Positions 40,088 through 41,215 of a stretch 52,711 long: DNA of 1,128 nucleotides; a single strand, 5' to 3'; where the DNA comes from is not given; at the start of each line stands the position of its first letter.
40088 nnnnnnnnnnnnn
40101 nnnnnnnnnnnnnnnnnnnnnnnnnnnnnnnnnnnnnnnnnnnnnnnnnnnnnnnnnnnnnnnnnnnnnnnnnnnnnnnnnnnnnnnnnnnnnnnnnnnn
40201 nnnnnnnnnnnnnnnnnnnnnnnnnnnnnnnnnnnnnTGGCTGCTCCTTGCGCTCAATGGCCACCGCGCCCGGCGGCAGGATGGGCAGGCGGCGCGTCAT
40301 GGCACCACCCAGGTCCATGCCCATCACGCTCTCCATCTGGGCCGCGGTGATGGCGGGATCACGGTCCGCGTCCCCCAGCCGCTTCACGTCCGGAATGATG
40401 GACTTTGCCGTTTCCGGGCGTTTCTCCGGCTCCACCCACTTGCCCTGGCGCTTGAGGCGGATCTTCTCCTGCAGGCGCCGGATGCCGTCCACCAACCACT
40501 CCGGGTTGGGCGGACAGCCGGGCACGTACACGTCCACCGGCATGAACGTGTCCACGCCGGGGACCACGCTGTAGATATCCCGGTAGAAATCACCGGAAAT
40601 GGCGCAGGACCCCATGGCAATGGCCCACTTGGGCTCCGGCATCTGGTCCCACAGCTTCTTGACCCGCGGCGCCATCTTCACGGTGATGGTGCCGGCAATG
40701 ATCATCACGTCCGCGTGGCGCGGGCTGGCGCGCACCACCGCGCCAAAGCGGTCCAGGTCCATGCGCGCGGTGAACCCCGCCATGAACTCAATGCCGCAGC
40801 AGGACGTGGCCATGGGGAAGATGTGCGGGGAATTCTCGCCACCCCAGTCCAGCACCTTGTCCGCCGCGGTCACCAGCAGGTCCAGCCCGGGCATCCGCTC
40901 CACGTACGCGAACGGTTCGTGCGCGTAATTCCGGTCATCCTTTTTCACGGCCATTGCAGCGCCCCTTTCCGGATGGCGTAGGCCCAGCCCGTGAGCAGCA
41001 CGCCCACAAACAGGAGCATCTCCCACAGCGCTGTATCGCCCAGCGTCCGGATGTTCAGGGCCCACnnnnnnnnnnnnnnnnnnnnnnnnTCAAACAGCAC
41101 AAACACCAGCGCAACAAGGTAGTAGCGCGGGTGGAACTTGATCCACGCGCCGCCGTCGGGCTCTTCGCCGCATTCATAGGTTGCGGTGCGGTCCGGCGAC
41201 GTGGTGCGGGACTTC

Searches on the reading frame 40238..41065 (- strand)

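Call 54: search_protein_families(library=pfam, proteins=[window:40238-41065:-], max_evalue=0.0001)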
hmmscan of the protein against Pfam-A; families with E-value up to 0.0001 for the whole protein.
window:40238-41065:- (276 aa): 1 family
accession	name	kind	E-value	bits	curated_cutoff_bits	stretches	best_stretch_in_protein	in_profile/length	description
PF01058.29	Oxidored_q6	-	3.2e-28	98.4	27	1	89-197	3-127/128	NADH ubiquinone oxidoreductase, 20 Kd subunit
